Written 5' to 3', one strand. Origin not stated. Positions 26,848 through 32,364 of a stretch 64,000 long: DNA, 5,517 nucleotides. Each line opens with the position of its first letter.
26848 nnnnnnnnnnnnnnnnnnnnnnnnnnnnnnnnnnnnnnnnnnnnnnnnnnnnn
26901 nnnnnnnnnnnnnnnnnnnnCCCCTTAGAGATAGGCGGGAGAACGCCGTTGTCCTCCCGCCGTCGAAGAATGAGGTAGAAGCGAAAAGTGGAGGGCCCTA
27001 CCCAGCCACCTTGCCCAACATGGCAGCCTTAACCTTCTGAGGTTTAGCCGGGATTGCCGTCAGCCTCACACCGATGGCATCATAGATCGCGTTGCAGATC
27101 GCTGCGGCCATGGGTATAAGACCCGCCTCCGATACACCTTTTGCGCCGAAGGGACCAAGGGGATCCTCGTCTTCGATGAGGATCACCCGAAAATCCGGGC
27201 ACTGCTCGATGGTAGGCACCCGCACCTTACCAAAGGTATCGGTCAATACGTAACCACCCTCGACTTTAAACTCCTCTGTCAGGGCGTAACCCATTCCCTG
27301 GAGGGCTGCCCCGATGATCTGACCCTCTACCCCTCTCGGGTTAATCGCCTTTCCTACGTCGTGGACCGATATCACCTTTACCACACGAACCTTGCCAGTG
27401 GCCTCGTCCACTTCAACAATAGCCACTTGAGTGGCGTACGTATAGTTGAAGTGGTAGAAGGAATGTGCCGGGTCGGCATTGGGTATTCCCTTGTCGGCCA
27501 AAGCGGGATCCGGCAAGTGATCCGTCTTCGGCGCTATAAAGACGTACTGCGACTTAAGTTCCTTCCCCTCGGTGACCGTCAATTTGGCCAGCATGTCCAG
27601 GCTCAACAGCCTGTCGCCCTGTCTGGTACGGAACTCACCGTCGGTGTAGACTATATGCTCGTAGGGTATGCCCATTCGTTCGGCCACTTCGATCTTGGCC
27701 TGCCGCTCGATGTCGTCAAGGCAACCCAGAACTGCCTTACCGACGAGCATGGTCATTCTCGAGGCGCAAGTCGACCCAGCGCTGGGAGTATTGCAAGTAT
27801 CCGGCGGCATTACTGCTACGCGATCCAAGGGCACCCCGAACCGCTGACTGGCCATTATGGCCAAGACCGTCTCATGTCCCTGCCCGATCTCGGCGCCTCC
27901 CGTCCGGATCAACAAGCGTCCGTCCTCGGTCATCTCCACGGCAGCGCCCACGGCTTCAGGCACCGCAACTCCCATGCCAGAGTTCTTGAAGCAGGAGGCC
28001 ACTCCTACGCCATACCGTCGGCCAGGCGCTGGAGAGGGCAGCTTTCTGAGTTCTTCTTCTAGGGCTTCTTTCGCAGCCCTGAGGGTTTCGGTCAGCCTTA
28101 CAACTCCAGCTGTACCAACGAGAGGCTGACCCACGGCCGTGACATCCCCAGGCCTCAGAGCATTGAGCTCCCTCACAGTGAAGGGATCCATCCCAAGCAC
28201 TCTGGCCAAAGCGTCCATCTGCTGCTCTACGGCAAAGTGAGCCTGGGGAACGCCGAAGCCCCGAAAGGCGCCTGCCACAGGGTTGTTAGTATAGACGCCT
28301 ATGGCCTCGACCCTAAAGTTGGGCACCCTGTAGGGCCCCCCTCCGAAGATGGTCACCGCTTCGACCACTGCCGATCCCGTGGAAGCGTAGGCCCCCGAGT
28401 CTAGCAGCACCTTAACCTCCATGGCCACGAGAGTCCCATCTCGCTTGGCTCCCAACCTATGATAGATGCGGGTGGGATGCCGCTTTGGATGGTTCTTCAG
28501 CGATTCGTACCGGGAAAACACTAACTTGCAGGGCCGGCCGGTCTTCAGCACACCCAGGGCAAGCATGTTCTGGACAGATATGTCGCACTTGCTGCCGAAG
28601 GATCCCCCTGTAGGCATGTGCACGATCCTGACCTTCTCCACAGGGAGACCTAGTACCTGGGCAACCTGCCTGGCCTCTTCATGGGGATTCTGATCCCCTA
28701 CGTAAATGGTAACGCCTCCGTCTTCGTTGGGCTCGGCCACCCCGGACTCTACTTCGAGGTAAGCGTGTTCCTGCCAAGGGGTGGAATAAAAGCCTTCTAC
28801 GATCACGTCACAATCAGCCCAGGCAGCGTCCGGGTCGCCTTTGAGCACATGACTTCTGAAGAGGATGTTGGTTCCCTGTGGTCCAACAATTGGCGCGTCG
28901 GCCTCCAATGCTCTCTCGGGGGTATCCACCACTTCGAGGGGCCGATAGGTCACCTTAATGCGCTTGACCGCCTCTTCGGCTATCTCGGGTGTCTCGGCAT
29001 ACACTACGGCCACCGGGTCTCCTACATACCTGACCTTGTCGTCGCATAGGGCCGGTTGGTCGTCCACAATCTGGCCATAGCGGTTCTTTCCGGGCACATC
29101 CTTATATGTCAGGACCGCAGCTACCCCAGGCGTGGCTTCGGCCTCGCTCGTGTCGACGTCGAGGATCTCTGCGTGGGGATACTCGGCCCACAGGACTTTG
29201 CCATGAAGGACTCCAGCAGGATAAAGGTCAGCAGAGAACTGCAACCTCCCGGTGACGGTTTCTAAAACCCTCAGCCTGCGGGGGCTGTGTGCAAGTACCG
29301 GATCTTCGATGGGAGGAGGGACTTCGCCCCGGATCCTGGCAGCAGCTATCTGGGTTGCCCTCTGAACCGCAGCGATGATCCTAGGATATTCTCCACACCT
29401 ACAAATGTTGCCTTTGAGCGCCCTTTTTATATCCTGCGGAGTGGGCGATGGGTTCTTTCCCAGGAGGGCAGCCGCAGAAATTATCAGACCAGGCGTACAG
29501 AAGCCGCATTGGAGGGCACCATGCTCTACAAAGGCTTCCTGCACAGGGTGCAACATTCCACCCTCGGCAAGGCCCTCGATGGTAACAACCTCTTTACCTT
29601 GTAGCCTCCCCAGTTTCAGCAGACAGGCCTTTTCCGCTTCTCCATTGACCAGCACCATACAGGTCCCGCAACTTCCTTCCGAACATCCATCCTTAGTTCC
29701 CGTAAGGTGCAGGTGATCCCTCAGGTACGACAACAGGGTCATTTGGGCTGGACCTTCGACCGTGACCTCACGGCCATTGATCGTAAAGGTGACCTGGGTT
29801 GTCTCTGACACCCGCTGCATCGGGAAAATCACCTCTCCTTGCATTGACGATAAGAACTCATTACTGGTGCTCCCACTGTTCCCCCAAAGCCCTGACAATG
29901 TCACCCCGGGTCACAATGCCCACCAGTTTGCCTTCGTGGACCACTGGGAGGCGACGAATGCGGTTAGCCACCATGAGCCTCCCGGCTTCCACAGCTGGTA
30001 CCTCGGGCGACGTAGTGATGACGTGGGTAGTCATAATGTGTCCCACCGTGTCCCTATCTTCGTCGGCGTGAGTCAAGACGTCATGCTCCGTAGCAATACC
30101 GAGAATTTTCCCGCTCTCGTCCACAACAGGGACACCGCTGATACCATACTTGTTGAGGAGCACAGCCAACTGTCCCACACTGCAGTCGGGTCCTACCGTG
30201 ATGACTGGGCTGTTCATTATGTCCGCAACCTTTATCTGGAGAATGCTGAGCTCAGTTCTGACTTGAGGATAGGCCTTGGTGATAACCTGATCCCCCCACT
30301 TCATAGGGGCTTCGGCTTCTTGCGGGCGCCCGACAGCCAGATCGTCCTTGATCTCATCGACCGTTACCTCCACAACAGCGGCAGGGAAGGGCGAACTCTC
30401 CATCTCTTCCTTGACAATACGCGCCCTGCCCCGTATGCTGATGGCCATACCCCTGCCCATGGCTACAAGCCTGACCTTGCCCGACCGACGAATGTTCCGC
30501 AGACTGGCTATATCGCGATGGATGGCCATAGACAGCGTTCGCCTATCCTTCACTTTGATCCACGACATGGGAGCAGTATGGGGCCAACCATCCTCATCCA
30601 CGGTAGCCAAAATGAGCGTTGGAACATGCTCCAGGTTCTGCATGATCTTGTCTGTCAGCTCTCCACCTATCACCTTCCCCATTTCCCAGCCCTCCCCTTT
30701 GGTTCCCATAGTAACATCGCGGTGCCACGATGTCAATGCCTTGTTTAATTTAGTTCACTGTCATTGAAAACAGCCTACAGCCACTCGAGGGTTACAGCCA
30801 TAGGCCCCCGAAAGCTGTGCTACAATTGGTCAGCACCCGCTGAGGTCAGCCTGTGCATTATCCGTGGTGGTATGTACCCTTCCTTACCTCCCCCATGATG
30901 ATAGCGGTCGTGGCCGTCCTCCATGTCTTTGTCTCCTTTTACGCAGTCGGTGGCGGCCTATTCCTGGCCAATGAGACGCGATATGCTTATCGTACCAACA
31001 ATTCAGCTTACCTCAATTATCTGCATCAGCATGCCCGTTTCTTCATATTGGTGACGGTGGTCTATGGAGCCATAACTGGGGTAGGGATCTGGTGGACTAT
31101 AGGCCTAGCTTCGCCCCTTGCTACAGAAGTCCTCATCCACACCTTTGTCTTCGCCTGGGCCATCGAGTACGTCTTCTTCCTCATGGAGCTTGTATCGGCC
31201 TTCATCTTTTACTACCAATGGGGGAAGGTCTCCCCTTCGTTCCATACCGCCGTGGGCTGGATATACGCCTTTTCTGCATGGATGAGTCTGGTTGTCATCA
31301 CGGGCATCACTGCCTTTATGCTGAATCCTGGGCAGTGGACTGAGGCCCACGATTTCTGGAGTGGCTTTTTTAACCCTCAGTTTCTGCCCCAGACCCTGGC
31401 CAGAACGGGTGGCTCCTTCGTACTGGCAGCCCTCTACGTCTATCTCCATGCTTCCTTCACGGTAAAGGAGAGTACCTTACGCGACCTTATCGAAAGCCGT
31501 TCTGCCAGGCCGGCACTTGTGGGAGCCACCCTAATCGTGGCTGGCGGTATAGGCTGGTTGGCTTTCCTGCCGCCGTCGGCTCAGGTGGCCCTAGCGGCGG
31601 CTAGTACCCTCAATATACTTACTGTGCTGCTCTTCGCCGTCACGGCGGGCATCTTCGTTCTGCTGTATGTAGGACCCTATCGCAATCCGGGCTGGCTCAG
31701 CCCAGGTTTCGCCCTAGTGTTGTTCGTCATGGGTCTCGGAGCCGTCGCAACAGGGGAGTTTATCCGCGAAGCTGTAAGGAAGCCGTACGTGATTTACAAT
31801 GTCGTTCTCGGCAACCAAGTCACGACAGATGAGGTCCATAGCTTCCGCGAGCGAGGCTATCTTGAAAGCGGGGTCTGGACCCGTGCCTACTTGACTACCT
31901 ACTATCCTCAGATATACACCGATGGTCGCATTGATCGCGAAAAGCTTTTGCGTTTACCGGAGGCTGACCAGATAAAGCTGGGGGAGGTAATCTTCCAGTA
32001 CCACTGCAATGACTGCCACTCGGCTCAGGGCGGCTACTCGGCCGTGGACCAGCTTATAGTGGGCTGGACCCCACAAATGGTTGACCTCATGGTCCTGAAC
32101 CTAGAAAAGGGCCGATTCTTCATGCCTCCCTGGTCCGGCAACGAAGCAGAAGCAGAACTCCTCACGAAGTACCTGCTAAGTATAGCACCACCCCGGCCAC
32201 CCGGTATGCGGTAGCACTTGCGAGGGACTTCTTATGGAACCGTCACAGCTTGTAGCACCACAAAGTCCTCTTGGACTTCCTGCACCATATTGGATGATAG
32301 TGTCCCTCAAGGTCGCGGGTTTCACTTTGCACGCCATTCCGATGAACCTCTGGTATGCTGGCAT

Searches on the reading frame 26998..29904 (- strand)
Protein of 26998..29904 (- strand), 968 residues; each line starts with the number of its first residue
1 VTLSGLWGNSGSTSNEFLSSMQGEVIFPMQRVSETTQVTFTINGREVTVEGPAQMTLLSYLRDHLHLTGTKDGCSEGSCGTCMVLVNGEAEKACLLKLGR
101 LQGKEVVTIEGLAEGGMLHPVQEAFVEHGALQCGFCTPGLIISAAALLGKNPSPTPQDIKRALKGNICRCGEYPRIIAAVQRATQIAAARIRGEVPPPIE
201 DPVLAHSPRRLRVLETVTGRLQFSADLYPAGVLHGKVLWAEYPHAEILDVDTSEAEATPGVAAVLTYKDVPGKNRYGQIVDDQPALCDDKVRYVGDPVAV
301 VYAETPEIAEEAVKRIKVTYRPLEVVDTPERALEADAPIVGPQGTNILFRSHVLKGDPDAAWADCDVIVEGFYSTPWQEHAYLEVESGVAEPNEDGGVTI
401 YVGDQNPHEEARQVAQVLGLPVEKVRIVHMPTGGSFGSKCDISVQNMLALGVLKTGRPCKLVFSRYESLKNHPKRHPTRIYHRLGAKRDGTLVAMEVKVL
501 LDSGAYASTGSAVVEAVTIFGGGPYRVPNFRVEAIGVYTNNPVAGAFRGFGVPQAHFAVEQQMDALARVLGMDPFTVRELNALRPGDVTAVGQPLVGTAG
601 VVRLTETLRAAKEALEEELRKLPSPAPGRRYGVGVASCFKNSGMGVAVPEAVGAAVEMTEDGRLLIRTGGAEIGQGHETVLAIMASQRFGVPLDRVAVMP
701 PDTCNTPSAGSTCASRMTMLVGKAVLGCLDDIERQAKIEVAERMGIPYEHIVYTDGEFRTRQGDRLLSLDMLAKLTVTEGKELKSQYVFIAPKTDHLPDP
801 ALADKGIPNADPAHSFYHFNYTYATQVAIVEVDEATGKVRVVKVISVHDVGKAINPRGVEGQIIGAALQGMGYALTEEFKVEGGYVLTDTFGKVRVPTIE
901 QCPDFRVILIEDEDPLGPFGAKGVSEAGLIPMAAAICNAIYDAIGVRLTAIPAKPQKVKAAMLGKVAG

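Call 89: search_protein_families(library=ncbifam, proteins=[window:26998-29904:-], max_evalue=1e-10)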
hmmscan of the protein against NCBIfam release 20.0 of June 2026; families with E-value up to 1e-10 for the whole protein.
window:26998-29904:- (968 aa): 20 families
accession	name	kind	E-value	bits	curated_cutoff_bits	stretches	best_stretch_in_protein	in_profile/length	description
TIGR03311.1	Se_dep_XDH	equivalog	3.8e-216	720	830.45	2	39-725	2-667/848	selenium-dependent xanthine dehydrogenase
NF045668.1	pterin_aldehy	equivalog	1.1e-181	606.1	1100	2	38-726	3-708/905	molybdopterin-dependent aldehyde oxidoreductase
TIGR03196.1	pucD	equivalog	1.9e-180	602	783.65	1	209-958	8-754/763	xanthine dehydrogenase subunit D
NF043082.1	XdhA_XDHase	equivalog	1.6e-136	456.4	780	2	207-774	4-584/758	xanthine dehydrogenase subunit XdhA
TIGR03194.1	4hydrxCoA_A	equivalog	1.4e-134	450.3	994.55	1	214-961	7-745/746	4-hydroxybenzoyl-CoA reductase subunit alpha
NF007426.0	PRK09970.1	equivalog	4.7e-131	438.3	916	1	206-959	8-752/761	xanthine dehydrogenase molybdenum-binding subunit XdhA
NF041018.1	glyceraldDH_alpha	equivalog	4.9e-111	372.4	790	1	210-958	9-740/741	glyceraldehyde dehydrogenase subunit alpha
TIGR02965.1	xanthine_xdhB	equivalog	7.2e-101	338.6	849.5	1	216-945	13-730/758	xanthine dehydrogenase molybdopterin binding subunit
TIGR03313.1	Se_sel_red_Mo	hypoth_equivalog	2.6e-96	323.3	1101.9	2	352-960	358-947/951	molybdopterin-dependent oxidoreductase Mo/Fe-S-binding subunit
NF040766.1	CODH_aero_grp5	exception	7.2e-92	308.9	950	1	216-957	17-780/785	aerobic carbon-monoxide dehydrogenase large subunit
TIGR02969.1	mam_aldehyde_ox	subfamily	5.8e-84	282.4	1912.3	2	242-726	615-1092/1330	aldehyde oxidase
NF041671.1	peri_hyde_PaoC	equivalog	3.5e-79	267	1180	2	215-773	29-564/735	aldehyde oxidoreductase molybdenum-binding subunit PaoC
TIGR02416.1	CO_dehy_Mo_lg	equivalog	1.9e-70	237.9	991.15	1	217-956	6-765/770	aerobic carbon-monoxide dehydrogenase large subunit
TIGR02963.1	xanthine_xdhA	equivalog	7.2e-46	156.8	467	1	38-188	1-162/468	xanthine dehydrogenase small subunit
TIGR03193.1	4hydroxCoAred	equivalog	9.7e-46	155.3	257.8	1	39-183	3-147/148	4-hydroxybenzoyl-CoA reductase subunit gamma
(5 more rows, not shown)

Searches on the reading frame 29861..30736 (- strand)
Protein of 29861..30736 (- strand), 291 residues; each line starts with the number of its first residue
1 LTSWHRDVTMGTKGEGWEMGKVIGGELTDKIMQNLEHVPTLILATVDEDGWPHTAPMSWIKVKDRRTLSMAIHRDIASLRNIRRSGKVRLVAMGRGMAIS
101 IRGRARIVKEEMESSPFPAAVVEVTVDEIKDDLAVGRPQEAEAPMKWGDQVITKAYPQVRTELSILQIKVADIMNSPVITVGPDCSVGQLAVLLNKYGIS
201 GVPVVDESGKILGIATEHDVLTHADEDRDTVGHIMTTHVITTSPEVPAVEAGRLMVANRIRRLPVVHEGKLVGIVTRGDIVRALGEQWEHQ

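Call 63: search_protein_families(library=pfam, proteins=[window:29861-30736:-], max_evalue=0.00001)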
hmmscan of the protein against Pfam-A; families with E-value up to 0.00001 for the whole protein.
window:29861-30736:- (291 aa): 2 families
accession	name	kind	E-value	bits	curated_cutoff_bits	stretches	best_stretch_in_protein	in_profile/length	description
PF00571.33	CBS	-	1.9e-33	115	24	2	231-285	1-56/57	CBS domain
PF01243.27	PNPOx_N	-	2.7e-13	50.8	28.1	1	27-117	1-85/120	Pyridoxamine 5'-phosphate oxidase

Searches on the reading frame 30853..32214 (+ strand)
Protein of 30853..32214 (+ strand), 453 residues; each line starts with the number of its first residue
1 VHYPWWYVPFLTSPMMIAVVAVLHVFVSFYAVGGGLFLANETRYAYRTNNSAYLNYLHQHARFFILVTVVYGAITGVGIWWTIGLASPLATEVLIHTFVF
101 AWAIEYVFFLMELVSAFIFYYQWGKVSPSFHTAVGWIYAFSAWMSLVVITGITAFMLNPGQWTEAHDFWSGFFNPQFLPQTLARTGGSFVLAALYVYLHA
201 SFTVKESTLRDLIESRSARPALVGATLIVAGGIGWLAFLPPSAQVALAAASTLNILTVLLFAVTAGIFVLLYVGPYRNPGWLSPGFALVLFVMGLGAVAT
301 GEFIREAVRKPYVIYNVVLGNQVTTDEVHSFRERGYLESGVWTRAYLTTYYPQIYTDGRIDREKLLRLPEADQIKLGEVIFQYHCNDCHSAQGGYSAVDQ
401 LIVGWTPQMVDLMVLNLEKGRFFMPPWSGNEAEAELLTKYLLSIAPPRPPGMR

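Call 63: search_protein_families(library=pfam, proteins=[window:30853-32214:+], max_evalue=0.00001)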
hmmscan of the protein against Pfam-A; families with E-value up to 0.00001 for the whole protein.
window:30853-32214:+ (453 aa): 1 family
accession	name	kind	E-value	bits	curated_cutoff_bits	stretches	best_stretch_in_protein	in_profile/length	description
PF01654.22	Cyt_bd_oxida_I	-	2.8e-15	56.3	26.2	1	15-226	4-220/418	Cytochrome bd terminal oxidase subunit I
